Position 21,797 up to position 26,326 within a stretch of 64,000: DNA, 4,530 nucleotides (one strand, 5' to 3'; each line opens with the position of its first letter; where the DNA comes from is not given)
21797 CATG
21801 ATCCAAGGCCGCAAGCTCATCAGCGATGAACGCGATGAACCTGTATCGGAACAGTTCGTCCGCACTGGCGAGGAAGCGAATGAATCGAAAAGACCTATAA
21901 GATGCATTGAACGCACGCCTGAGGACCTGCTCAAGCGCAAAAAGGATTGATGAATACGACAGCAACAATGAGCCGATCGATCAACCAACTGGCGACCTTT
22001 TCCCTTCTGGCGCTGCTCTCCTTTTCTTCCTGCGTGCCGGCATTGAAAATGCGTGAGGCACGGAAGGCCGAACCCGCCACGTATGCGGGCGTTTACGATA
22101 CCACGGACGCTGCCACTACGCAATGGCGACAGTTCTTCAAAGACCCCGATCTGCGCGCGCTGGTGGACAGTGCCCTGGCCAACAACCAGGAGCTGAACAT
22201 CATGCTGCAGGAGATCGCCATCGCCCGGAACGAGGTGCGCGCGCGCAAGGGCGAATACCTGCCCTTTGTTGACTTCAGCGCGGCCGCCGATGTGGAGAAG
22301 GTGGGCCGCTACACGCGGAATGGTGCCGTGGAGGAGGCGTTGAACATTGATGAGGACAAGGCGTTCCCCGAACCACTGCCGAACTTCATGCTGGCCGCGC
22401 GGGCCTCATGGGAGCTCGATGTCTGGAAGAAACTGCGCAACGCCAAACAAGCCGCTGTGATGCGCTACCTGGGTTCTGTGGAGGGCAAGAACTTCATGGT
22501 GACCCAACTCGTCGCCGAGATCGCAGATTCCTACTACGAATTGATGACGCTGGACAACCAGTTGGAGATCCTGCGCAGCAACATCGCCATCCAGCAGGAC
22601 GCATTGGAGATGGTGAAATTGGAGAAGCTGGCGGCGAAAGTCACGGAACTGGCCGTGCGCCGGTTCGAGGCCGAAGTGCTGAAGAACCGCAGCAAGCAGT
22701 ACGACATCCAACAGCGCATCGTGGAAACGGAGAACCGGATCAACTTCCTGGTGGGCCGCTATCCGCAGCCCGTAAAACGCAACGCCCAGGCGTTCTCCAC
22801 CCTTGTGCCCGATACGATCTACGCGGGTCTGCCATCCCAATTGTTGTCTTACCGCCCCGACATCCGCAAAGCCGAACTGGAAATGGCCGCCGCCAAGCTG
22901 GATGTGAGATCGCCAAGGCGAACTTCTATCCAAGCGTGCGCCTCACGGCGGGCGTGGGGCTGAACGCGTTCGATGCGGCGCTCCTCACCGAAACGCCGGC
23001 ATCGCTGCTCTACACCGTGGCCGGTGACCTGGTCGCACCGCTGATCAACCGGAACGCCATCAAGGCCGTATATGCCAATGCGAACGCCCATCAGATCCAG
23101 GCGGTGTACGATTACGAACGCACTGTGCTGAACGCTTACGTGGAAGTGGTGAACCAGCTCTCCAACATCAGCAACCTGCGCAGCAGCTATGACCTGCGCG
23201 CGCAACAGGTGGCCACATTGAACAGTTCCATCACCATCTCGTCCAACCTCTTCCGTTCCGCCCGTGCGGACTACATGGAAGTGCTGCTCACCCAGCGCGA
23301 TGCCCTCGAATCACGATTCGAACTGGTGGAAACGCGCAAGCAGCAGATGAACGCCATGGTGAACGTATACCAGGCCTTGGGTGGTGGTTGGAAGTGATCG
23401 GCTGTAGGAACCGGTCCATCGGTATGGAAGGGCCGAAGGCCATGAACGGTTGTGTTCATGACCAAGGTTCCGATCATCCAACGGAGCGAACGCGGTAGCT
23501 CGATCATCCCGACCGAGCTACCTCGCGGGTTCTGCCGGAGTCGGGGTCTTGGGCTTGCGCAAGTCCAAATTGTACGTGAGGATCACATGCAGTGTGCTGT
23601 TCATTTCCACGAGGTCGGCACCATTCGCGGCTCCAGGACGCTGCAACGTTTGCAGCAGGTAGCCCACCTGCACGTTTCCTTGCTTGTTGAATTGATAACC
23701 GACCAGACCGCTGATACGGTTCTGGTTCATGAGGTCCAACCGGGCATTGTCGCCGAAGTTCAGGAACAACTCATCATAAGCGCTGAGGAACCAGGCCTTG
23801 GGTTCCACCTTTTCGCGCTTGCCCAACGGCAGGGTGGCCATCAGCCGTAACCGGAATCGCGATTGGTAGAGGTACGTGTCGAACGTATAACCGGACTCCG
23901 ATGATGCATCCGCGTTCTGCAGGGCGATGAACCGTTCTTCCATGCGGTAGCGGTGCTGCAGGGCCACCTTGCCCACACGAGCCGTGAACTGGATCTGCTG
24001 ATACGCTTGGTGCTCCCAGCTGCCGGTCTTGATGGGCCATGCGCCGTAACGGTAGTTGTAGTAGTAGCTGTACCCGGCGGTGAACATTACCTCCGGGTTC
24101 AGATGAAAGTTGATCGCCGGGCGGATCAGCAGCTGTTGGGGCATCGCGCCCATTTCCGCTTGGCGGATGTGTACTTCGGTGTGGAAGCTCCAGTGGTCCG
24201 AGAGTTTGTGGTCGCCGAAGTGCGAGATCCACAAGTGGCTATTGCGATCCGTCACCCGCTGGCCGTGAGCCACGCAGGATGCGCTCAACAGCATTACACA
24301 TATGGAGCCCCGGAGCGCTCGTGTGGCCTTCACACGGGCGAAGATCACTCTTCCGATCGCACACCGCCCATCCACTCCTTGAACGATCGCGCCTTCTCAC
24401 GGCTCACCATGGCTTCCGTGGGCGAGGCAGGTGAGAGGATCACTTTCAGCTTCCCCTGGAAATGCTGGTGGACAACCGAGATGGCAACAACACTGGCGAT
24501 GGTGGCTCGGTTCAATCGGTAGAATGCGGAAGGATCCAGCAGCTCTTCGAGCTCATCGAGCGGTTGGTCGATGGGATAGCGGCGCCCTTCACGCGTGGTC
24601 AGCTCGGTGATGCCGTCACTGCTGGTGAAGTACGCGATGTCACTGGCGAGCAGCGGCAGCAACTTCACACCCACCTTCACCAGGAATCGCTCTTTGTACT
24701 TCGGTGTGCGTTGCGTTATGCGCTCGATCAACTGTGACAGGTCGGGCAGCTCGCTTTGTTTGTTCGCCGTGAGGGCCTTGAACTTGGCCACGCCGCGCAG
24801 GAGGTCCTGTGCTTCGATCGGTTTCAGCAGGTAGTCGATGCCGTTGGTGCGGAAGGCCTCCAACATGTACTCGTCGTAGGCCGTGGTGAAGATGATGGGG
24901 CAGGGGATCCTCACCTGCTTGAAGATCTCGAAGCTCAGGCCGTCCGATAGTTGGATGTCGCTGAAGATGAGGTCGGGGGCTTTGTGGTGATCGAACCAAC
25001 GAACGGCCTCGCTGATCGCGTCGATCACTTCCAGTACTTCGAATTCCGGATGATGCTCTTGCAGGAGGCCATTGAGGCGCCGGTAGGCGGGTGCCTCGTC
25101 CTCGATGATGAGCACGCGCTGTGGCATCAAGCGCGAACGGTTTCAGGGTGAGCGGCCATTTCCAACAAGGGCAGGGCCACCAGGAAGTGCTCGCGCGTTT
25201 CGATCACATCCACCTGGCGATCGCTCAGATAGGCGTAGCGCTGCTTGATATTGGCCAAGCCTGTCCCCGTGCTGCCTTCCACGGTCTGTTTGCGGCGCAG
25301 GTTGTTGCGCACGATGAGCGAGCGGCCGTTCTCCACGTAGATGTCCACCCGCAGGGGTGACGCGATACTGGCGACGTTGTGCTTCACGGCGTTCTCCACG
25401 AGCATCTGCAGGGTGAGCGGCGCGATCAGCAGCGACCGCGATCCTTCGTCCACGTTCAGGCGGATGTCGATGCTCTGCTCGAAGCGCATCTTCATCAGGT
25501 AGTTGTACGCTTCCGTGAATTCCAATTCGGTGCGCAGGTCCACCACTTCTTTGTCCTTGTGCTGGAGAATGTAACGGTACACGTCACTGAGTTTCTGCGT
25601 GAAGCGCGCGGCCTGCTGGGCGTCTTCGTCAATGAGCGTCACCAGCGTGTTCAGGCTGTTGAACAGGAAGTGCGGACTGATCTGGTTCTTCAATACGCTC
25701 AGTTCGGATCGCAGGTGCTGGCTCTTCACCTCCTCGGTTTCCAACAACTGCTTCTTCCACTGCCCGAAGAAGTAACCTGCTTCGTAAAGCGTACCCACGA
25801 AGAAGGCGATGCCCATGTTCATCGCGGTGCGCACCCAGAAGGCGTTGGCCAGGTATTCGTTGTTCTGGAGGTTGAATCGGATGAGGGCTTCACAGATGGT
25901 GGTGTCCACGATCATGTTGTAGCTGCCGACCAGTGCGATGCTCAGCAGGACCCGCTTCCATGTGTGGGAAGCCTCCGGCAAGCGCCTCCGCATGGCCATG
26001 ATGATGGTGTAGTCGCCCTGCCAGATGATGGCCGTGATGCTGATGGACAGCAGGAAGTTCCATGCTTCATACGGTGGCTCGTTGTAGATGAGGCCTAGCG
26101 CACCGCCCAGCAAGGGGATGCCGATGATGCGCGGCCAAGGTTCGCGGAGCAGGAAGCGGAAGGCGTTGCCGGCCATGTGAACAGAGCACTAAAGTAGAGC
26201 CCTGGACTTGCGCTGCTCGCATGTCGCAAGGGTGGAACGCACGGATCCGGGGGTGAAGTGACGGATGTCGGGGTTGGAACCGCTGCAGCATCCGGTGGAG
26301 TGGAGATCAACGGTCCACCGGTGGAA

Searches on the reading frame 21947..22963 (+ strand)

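Call 10: search_protein_families(library=pfam, proteins=[window:21947-22963:+], max_evalue=0.01)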
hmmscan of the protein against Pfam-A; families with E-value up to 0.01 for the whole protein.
window:21947-22963:+ (338 aa): 1 family
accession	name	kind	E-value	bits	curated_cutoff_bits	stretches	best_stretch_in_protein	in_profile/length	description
PF02321.23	OEP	-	8.6e-18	65.2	22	1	71-270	3-187/187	Outer membrane efflux protein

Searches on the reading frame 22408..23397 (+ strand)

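Call 10: search_protein_families(library=pfam, proteins=[window:22408-23397:+], max_evalue=0.01)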
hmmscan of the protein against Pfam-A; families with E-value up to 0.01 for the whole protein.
window:22408-23397:+ (329 aa): 1 family
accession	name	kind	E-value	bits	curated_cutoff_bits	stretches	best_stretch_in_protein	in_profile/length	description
PF02321.23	OEP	-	1.1e-11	45.4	22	1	167-325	30-187/187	Outer membrane efflux protein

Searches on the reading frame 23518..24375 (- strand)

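Call 35: search_protein_families(library=pfam, proteins=[window:23518-24375:-], max_evalue=0.01)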
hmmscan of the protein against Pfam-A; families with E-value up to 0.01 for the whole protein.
window:23518-24375:- (285 aa): 1 family
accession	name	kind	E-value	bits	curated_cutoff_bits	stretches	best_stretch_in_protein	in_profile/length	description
PF10677.15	DUF2490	-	5.2e-44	150.6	29.8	1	47-249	2-182/186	Protein of unknown function (DUF2490)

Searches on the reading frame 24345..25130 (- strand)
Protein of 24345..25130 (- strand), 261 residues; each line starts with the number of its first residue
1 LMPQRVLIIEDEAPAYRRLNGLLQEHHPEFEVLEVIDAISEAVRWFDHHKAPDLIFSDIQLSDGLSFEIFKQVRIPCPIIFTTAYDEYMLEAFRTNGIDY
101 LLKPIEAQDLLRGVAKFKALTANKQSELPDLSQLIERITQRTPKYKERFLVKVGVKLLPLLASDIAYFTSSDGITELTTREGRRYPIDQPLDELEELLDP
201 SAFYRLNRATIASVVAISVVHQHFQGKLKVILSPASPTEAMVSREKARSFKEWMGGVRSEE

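Call 35: search_protein_families(library=pfam, proteins=[window:24345-25130:-], max_evalue=0.01)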
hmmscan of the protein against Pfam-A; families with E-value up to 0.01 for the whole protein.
window:24345-25130:- (261 aa): 2 families
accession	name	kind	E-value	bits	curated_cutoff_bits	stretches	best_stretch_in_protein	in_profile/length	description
PF04397.21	LytTR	-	1.7e-16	60.6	22.6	1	158-254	4-97/98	LytTr DNA-binding domain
PF00072.30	Response_reg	-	5.1e-13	49.6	30.2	1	6-112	1-108/111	Response regulator receiver domain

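Call 61: search_protein_families(library=ncbifam, proteins=[window:24345-25130:-], max_evalue=0.00001)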
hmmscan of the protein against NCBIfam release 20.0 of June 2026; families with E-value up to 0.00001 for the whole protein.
window:24345-25130:- (261 aa): 6 families
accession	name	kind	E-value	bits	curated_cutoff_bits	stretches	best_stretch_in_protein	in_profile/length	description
NF010684.1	PRK14084.1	equivalog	5.5e-28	98.4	375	1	5-255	2-253/254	response regulator transcription factor LytR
NF008677.0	PRK11697.1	equivalog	4.4e-20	72.1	246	1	5-141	3-139/238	two-component system response regulator BtsR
NF006623.1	PRK09191.1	subfamily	1.6e-09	37.9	240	1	3-114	137-248/258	PhyR family response regulator anti-anti-sigma factor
NF007467.0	PRK10046.1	equivalog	6.6e-08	32.4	264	1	3-119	4-123/226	two-component response regulator DpiA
NF033791.1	ActR_PrrA_rreg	equivalog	3.9e-07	30.2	250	1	5-119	3-118/173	ActR/PrrA/RegA family redox response regulator transcription factor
NF041946.1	LuxO_transreg_Vib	equivalog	3e-06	26.3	800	1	34-126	24-118/463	quorum-sensing sigma-54 dependent transcriptional regulator LuxO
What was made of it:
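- Checked: A LytTR response regulator and its histidine kinase lie at 24345-26176 (calls 35, 61).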

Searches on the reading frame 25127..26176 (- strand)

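Call 35: search_protein_families(library=pfam, proteins=[window:25127-26176:-], max_evalue=0.01)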
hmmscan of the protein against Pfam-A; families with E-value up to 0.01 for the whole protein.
window:25127-26176:- (349 aa): 1 family
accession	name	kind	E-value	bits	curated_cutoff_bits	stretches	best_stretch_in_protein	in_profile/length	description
PF06580.19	His_kinase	-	2.5e-25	88.9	25.2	1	158-235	2-80/81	Histidine kinase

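Call 61: search_protein_families(library=ncbifam, proteins=[window:25127-26176:-], max_evalue=0.00001)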
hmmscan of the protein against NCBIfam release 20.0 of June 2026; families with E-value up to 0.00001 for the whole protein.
window:25127-26176:- (349 aa): 0 families
